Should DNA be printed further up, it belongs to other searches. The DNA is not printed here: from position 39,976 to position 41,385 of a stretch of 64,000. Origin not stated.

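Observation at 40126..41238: Degenerate chorismate-mutase domain fused to a SAM methyltransferase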

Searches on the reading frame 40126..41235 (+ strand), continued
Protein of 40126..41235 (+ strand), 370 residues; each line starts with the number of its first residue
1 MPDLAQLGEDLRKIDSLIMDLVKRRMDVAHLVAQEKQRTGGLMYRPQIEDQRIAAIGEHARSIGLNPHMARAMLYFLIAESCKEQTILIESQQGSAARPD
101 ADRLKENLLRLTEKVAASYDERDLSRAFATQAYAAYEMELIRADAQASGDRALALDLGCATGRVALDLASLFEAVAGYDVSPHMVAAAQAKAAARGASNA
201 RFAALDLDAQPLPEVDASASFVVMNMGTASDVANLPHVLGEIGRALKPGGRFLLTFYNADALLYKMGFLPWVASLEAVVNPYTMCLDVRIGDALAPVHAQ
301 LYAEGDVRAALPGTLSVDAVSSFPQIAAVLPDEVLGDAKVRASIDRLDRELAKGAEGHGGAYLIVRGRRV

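Call 47: search_protein_families(library=pfam, proteins=[P0168, P0173, P0174, P0177, P0183, P0184, P0186, P0195, P0160, P0165], max_evalue=0.01)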
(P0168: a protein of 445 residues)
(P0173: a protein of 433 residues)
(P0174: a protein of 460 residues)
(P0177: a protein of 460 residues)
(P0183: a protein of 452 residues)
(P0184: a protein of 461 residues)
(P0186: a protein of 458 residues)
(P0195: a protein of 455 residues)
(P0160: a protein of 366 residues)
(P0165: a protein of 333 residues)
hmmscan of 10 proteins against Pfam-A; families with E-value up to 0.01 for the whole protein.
P0168 (445 aa): 9 families
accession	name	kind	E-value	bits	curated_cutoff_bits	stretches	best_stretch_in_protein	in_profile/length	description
PF04073.20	tRNA_edit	-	1.1e-21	77.7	25.5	1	306-433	1-122/123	Aminoacyl-tRNA editing domain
PF13847.12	Methyltransf_31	-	2.4e-18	66.7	27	1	59-161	8-113/145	Methyltransferase domain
PF13649.12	Methyltransf_25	-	9.5e-18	65.1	27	1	59-153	2-97/97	Methyltransferase domain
PF08241.18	Methyltransf_11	-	8.6e-17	62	21.2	1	60-157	2-95/95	Methyltransferase domain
PF08242.18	Methyltransf_12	-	2.5e-14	54.2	30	1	59-155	1-98/98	Methyltransferase domain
PF01209.24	Ubie_methyltran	-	2.7e-10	40.4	20.1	1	58-156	51-150/233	ubiE/COQ5 methyltransferase family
PF13489.12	Methyltransf_23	-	9.5e-10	38.9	27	1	53-175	21-134/164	Methyltransferase domain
PF13679.12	Methyltransf_32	-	0.0028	18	27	1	47-127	15-107/143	Methyltransferase domain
PF05148.21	Methyltransf_8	-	0.0031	17.8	27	0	46-156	64-155/219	Hypothetical methyltransferase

P0173 (433 aa): 10 families
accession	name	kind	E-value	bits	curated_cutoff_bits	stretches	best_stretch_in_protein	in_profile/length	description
PF04073.20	tRNA_edit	-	3.4e-25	89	25.5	1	302-422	4-122/123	Aminoacyl-tRNA editing domain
PF13847.12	Methyltransf_31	-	7.4e-16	58.6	27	1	60-167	10-120/145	Methyltransferase domain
PF08241.18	Methyltransf_11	-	1.1e-14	55.2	21.2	1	59-157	2-95/95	Methyltransferase domain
PF13649.12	Methyltransf_25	-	1.2e-14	55.2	27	1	58-153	2-97/97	Methyltransferase domain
PF08242.18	Methyltransf_12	-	5.2e-09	37.2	30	1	58-154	1-97/98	Methyltransferase domain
PF13489.12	Methyltransf_23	-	9e-08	32.4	27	1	59-174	28-133/164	Methyltransferase domain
PF01209.24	Ubie_methyltran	-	1.7e-07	31.3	20.1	1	18-155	16-149/233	ubiE/COQ5 methyltransferase family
PF03848.20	TehB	-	0.00011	22.1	20.4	1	57-150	34-125/193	Tellurite resistance protein TehB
PF05219.18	DREV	-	0.0025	17.4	26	1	55-157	96-186/265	DREV methyltransferase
PF05958.17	tRNA_U5-meth_tr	-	0.0035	16.8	23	1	55-104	204-252/357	tRNA (Uracil-5-)-methyltransferase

P0174 (460 aa): 9 families
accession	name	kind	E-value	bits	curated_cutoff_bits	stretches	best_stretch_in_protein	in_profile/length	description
PF04073.20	tRNA_edit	-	3.9e-23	82.3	25.5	1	312-444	1-122/123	Aminoacyl-tRNA editing domain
PF08241.18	Methyltransf_11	-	4.8e-17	62.8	21.2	1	67-166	1-95/95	Methyltransferase domain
PF13649.12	Methyltransf_25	-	3.9e-16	60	27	1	67-161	2-96/97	Methyltransferase domain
PF13847.12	Methyltransf_31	-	7.5e-14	52.1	27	1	67-170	8-113/145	Methyltransferase domain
PF08242.18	Methyltransf_12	-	4.4e-11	43.8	30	1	67-162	1-96/98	Methyltransferase domain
PF01209.24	Ubie_methyltran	-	7e-10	39.1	20.1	1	56-162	43-147/233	ubiE/COQ5 methyltransferase family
PF13489.12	Methyltransf_23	-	1.6e-08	34.9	27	1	67-172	27-122/164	Methyltransferase domain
PF03141.22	Methyltransf_29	-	0.00026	20.1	23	1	41-167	97-218/506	Putative S-adenosyl-L-methionine-dependent methyltransferase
PF03848.20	TehB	-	0.0082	16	20.4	0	64-165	32-131/193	Tellurite resistance protein TehB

P0177 (460 aa): 8 families
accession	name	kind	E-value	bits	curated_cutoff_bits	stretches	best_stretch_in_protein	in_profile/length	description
PF04073.20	tRNA_edit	-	3.9e-23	82.3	25.5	1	311-445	1-123/123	Aminoacyl-tRNA editing domain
PF13649.12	Methyltransf_25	-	4.5e-14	53.4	27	1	64-160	2-97/97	Methyltransferase domain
PF08241.18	Methyltransf_11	-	5.4e-13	49.8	21.2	1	64-164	1-95/95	Methyltransferase domain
PF13847.12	Methyltransf_31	-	7.2e-13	48.9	27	1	63-168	7-113/145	Methyltransferase domain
PF01209.24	Ubie_methyltran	-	2.1e-10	40.8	20.1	1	61-165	49-153/233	ubiE/COQ5 methyltransferase family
PF08242.18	Methyltransf_12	-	4.3e-10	40.6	30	1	64-162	1-98/98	Methyltransferase domain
PF13489.12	Methyltransf_23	-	3e-08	34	27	1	54-177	16-124/164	Methyltransferase domain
PF05175.20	MTS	-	0.001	19.2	23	1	54-164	26-138/170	Methyltransferase small domain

P0183 (452 aa): 13 families
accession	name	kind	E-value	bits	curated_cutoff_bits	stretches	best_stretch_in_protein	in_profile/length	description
PF04073.20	tRNA_edit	-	1.1e-19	71.2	25.5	1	306-438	1-123/123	Aminoacyl-tRNA editing domain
PF13649.12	Methyltransf_25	-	5.5e-17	62.7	27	1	61-156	2-97/97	Methyltransferase domain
PF13847.12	Methyltransf_31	-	7.2e-17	61.9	27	1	61-164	8-113/145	Methyltransferase domain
PF08241.18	Methyltransf_11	-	8.1e-15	55.7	21.2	1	61-160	1-95/95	Methyltransferase domain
PF08242.18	Methyltransf_12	-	4.2e-13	50.3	30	1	61-157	1-97/98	Methyltransferase domain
PF13489.12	Methyltransf_23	-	9.8e-12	45.3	27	1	45-176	11-132/164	Methyltransferase domain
PF01209.24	Ubie_methyltran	-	3.3e-07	30.3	20.1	1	59-157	50-148/233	ubiE/COQ5 methyltransferase family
PF13679.12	Methyltransf_32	-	0.0008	19.8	27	1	54-117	23-93/143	Methyltransferase domain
PF24675.1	NpmA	-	0.0025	17.6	60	1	56-133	23-105/214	16S rRNA (adenine(1408)-N(1))-methyltransferase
PF02390.23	Methyltransf_4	-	0.0048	16.8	24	1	57-118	2-65/173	Putative methyltransferase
PF09445.16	Methyltransf_15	-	0.0067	16.5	22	0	59-125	3-70/165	RNA cap guanine-N2 methyltransferase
PF03848.20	TehB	-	0.0073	16.2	20.4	0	60-114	34-88/193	Tellurite resistance protein TehB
PF05175.20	MTS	-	0.0088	16.1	23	0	56-116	31-93/170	Methyltransferase small domain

P0184 (461 aa): 9 families
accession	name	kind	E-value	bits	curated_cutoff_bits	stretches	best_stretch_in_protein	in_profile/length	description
PF04073.20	tRNA_edit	-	8.6e-22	78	25.5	1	304-442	1-123/123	Aminoacyl-tRNA editing domain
PF08241.18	Methyltransf_11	-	1.1e-18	68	21.2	1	59-158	1-95/95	Methyltransferase domain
PF13649.12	Methyltransf_25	-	1.5e-18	67.7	27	1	59-154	2-97/97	Methyltransferase domain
PF13847.12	Methyltransf_31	-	4.9e-15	55.9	27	1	59-167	8-119/145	Methyltransferase domain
PF08242.18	Methyltransf_12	-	3.6e-12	47.3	30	1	59-155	1-97/98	Methyltransferase domain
PF13489.12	Methyltransf_23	-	1.4e-10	41.6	27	1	59-199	27-160/164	Methyltransferase domain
PF01209.24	Ubie_methyltran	-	3.1e-09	36.9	20.1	1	18-156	16-149/233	ubiE/COQ5 methyltransferase family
PF05219.18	DREV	-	0.003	17.2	26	1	55-98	95-138/265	DREV methyltransferase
PF03848.20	TehB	-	0.0042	17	20.4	1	57-114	33-90/193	Tellurite resistance protein TehB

P0186 (458 aa): 10 families
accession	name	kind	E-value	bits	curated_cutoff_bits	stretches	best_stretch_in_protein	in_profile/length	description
PF04073.20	tRNA_edit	-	3.8e-20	72.6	25.5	1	318-445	4-122/123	Aminoacyl-tRNA editing domain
PF08241.18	Methyltransf_11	-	9.7e-19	68.3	21.2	1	66-165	1-95/95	Methyltransferase domain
PF13649.12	Methyltransf_25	-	1e-17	65.1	27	1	66-161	2-97/97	Methyltransferase domain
PF13847.12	Methyltransf_31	-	7.2e-17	61.9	27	1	64-170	6-115/145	Methyltransferase domain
PF08242.18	Methyltransf_12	-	4.7e-13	50.1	30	1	66-162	1-97/98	Methyltransferase domain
PF01209.24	Ubie_methyltran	-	3.2e-10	40.2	20.1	1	53-162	40-148/233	ubiE/COQ5 methyltransferase family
PF13489.12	Methyltransf_23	-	8.5e-10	39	27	1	52-175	13-126/164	Methyltransferase domain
PF03848.20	TehB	-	1.6e-06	28.2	20.4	1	46-164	19-131/193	Tellurite resistance protein TehB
PF03141.22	Methyltransf_29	-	9.4e-06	24.9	23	1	43-166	100-218/506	Putative S-adenosyl-L-methionine-dependent methyltransferase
PF20922.3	Anamorsin_N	-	0.0042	17.2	27.1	1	122-162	44-84/163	Anamorsin, N-terminal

P0195 (455 aa): 9 families
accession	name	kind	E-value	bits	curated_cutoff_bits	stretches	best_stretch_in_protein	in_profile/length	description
PF04073.20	tRNA_edit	-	3.7e-24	85.6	25.5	1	303-434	2-121/123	Aminoacyl-tRNA editing domain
PF13649.12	Methyltransf_25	-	2.4e-12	47.8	27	1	59-154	2-97/97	Methyltransferase domain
PF08241.18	Methyltransf_11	-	7.6e-11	43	21.2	1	59-157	1-94/95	Methyltransferase domain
PF13847.12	Methyltransf_31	-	5e-10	39.7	27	1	58-118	7-69/145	Methyltransferase domain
PF08242.18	Methyltransf_12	-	1.9e-07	32.2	30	1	59-155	1-97/98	Methyltransferase domain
PF13489.12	Methyltransf_23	-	1.5e-06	28.5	27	1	53-169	21-124/164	Methyltransferase domain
PF01209.24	Ubie_methyltran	-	0.00026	20.9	20.1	1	55-156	48-149/233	ubiE/COQ5 methyltransferase family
PF05175.20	MTS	-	0.00053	20.1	23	1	54-106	31-85/170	Methyltransferase small domain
PF03848.20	TehB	-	0.0029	17.5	20.4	1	58-110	34-86/193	Tellurite resistance protein TehB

P0160 (366 aa): 12 families
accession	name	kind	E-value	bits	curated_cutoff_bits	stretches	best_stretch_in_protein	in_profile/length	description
PF13649.12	Methyltransf_25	-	1.7e-16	61.1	27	1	134-229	2-97/97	Methyltransferase domain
PF08241.18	Methyltransf_11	-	5.8e-15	56.1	21.2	1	134-232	1-94/95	Methyltransferase domain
PF08242.18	Methyltransf_12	-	1.5e-12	48.5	30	1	134-229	1-96/98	Methyltransferase domain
PF13847.12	Methyltransf_31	-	4.3e-11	43.1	27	1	133-241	7-118/145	Methyltransferase domain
PF13489.12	Methyltransf_23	-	5.4e-09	36.4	27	1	114-251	7-133/164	Methyltransferase domain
PF01209.24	Ubie_methyltran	-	2.6e-05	24.1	20.1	1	119-231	38-149/233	ubiE/COQ5 methyltransferase family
PF01728.25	FtsJ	-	9.9e-05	22.8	24.1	1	130-209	22-104/181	FtsJ-like methyltransferase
PF05148.21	Methyltransf_8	-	0.0017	18.7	27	1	118-230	61-153/219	Hypothetical methyltransferase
PF05401.17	NodS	-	0.002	18.5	24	1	111-228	25-139/201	Nodulation protein S (NodS)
PF03141.22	Methyltransf_29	-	0.0024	17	23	1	111-235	100-219/506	Putative S-adenosyl-L-methionine-dependent methyltransferase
PF12847.13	Methyltransf_18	-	0.0034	17.8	27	1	118-208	3-94/151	Methyltransferase domain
PF05175.20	MTS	-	0.0062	16.6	23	1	131-194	33-97/170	Methyltransferase small domain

P0165 (333 aa): 8 families
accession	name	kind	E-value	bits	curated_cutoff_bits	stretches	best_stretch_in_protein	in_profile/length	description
PF13847.12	Methyltransf_31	-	3e-16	59.8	27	1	115-223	7-113/145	Methyltransferase domain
PF08241.18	Methyltransf_11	-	1e-14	55.3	21.2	1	116-219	1-95/95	Methyltransferase domain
PF13649.12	Methyltransf_25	-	2.7e-14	54.1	27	1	116-215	2-97/97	Methyltransferase domain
PF08242.18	Methyltransf_12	-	1.9e-11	45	30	1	116-217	1-98/98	Methyltransferase domain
PF13489.12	Methyltransf_23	-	9.3e-10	38.9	27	1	99-277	9-156/164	Methyltransferase domain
PF01209.24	Ubie_methyltran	-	1.4e-07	31.6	20.1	1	74-219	14-151/233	ubiE/COQ5 methyltransferase family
PF09445.16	Methyltransf_15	-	0.0072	16.3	22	0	114-150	3-39/165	RNA cap guanine-N2 methyltransferase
PF05401.17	NodS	-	0.0099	16.2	24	0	89-154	21-86/201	Nodulation protein S (NodS)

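Call 49: find_encoding_contigs(protein=P0184, flank=6000, max_places=4)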
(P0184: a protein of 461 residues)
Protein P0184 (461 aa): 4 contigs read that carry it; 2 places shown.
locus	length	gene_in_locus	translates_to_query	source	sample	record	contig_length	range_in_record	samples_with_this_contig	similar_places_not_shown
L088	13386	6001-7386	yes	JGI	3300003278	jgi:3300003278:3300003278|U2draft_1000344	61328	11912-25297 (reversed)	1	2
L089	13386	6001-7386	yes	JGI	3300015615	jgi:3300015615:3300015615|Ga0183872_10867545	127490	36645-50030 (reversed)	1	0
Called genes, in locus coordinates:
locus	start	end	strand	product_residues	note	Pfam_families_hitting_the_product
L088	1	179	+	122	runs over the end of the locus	PF04241:DUF423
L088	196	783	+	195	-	PF01323:DSBA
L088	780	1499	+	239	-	-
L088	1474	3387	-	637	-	PF02743:dCache_1 (weak), PF00069:Pkinase, PF07714:PK_Tyr_Ser-Thr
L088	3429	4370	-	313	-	PF20030:bpMoxR, PF05496:RuvB_N (faint), PF00004:AAA (weak), PF07726:AAA_3, PF07728:AAA_5, PF17863:AAA_lid_2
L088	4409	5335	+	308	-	PF00850:Hist_deacetyl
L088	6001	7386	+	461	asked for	PF01209:Ubie_methyltran, PF13489:Methyltransf_23, PF13649:Methyltransf_25, PF13847:Methyltransf_31, PF08241:Methyltransf_11, PF08242:Methyltransf_12, PF04073:tRNA_edit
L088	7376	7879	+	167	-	-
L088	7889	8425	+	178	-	-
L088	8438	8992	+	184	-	-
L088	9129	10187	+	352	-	PF18863:AbiJ_NTD4, PF14355:Abi_C (weak)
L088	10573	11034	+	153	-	-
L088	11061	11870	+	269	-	-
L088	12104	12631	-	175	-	PF13489:Methyltransf_23, PF13847:Methyltransf_31, PF08241:Methyltransf_11, PF08242:Methyltransf_12, PF13649:Methyltransf_25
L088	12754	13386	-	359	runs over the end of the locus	PF00581:Rhodanese, PF26341:AAA_SelU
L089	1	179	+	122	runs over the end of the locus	PF04241:DUF423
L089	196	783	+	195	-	PF01323:DSBA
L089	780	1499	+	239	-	-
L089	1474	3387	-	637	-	PF02743:dCache_1 (weak), PF00069:Pkinase, PF07714:PK_Tyr_Ser-Thr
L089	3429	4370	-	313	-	PF20030:bpMoxR, PF05496:RuvB_N (faint), PF00004:AAA (weak), PF07726:AAA_3, PF07728:AAA_5, PF17863:AAA_lid_2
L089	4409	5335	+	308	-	PF00850:Hist_deacetyl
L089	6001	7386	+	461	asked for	PF01209:Ubie_methyltran, PF13489:Methyltransf_23, PF13649:Methyltransf_25, PF13847:Methyltransf_31, PF08241:Methyltransf_11, PF08242:Methyltransf_12, PF04073:tRNA_edit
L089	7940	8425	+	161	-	-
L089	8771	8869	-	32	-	-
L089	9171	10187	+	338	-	PF18863:AbiJ_NTD4, PF14355:Abi_C (weak)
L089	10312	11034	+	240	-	-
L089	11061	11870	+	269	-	-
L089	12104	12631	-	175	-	PF13489:Methyltransf_23, PF13847:Methyltransf_31, PF08241:Methyltransf_11, PF08242:Methyltransf_12, PF13649:Methyltransf_25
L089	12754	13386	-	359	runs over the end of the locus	PF00581:Rhodanese, PF26341:AAA_SelU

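Call 60: list_cluster_members(proteins=[P0001, P0016, P0036, P0024, P0184, P0169])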
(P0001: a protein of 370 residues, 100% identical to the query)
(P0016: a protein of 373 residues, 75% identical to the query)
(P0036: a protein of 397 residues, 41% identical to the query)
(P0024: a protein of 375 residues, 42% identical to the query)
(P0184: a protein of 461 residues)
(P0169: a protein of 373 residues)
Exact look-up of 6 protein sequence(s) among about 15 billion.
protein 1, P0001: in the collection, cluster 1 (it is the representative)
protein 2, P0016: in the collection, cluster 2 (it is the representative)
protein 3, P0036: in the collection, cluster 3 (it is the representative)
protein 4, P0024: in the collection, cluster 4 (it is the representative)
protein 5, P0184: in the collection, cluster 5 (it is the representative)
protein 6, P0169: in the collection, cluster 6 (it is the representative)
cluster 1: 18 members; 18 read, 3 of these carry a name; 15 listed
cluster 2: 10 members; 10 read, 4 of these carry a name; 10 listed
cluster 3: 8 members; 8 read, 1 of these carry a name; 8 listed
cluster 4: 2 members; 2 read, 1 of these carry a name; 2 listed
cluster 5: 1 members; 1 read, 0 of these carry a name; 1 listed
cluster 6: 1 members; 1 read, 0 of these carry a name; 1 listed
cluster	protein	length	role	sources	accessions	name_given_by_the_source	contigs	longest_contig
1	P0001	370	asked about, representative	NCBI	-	-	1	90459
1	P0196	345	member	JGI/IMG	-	ubiquinone/menaquinone biosynthesis C-methylase UbiE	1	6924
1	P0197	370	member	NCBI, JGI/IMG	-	ubiquinone/menaquinone biosynthesis C-methylase UbiE/chorismate mutase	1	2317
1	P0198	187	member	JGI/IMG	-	SAM-dependent methyltransferase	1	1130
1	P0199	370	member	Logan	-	-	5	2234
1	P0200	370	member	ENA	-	-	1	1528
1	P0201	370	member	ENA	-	-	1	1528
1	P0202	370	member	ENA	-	-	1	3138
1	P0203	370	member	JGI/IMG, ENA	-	-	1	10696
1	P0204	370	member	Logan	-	-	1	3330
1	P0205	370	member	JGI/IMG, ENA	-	-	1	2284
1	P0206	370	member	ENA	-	-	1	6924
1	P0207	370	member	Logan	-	-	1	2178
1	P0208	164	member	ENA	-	-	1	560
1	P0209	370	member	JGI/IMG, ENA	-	-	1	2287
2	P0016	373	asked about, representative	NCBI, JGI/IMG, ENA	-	SAM-dependent methyltransferase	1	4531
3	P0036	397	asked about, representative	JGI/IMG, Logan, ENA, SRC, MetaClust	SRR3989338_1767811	\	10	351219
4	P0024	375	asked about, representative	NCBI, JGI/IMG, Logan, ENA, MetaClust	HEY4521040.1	MAG TPA: methyltransferase domain-containing protein [Candidatus Paceibacterota bacterium] | \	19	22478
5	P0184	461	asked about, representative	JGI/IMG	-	-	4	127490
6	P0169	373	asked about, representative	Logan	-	-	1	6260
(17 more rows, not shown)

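Call 61: find_encoding_contigs(protein=P0169, flank=8000, max_places=3)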
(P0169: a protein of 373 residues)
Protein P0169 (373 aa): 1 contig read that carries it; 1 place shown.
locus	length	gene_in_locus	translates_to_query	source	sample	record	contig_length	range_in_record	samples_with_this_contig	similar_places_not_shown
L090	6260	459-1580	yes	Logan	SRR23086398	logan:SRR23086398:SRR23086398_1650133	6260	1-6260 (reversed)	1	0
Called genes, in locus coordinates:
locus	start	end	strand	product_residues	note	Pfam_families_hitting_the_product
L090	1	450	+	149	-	?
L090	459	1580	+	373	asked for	PF01817:CM_2, PF13489:Methyltransf_23, PF13847:Methyltransf_31, PF08241:Methyltransf_11, PF08242:Methyltransf_12, PF13649:Methyltransf_25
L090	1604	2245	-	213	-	PF13302:Acetyltransf_3, PF13420:Acetyltransf_4, PF00583:Acetyltransf_1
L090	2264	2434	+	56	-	-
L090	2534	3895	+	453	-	PF08529:NusA_N, PF13184:KH_NusA_1st, PF00013:KH_1 (faint), PF26594:KH_NusA_2nd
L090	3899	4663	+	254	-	PF02096:60KD_IMP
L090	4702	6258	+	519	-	?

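Call 62: find_encoding_contigs(protein=P0172, flank=8000, max_places=3)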
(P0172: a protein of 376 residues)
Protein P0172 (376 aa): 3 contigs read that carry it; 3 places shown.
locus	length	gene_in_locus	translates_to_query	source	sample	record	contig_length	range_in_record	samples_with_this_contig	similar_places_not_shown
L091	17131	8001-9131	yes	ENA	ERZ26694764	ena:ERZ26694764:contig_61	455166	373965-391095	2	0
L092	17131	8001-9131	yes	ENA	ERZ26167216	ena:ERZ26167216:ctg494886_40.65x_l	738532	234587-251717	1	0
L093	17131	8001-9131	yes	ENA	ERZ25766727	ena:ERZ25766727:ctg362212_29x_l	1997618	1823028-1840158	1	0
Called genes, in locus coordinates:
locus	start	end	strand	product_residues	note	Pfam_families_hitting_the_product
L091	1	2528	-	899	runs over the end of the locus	PF00133:tRNA-synt_1, PF09334:tRNA-synt_1g, PF13603:tRNA-synt_1_2, PF00133:tRNA-synt_1, PF08264:Anticodon_1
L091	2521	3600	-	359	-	PF00111:Fer2, PF00970:FAD_binding_6, PF00175:NAD_binding_1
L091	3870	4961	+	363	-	PF00296:Bac_luciferase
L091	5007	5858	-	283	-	PF01557:FAA_hydrolase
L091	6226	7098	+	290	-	PF00892:EamA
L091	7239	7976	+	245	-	PF00215:OMPdecase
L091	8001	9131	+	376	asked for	PF01817:CM_2, PF05148:Methyltransf_8 (faint), PF13489:Methyltransf_23, PF08241:Methyltransf_11, PF08242:Methyltransf_12 (weak), PF13649:Methyltransf_25, PF13847:Methyltransf_31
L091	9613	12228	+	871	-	PF00041:fn3, PF13753:SWM_repeat, PF03160:Calx-beta (faint)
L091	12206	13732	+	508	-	-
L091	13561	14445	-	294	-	-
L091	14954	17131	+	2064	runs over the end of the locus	PF13753:SWM_repeat, PF00041:fn3, PF13753:SWM_repeat, PF03160:Calx-beta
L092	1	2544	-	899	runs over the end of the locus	PF00133:tRNA-synt_1, PF09334:tRNA-synt_1g, PF13603:tRNA-synt_1_2, PF00133:tRNA-synt_1, PF08264:Anticodon_1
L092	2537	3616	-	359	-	PF00111:Fer2, PF00970:FAD_binding_6, PF00175:NAD_binding_1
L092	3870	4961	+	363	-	PF00296:Bac_luciferase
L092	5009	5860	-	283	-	PF01557:FAA_hydrolase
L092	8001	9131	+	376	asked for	PF01817:CM_2, PF05148:Methyltransf_8 (faint), PF13489:Methyltransf_23, PF08241:Methyltransf_11, PF08242:Methyltransf_12 (weak), PF13649:Methyltransf_25, PF13847:Methyltransf_31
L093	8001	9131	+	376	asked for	PF01817:CM_2, PF05148:Methyltransf_8 (faint), PF13489:Methyltransf_23, PF08241:Methyltransf_11, PF08242:Methyltransf_12 (weak), PF13649:Methyltransf_25, PF13847:Methyltransf_31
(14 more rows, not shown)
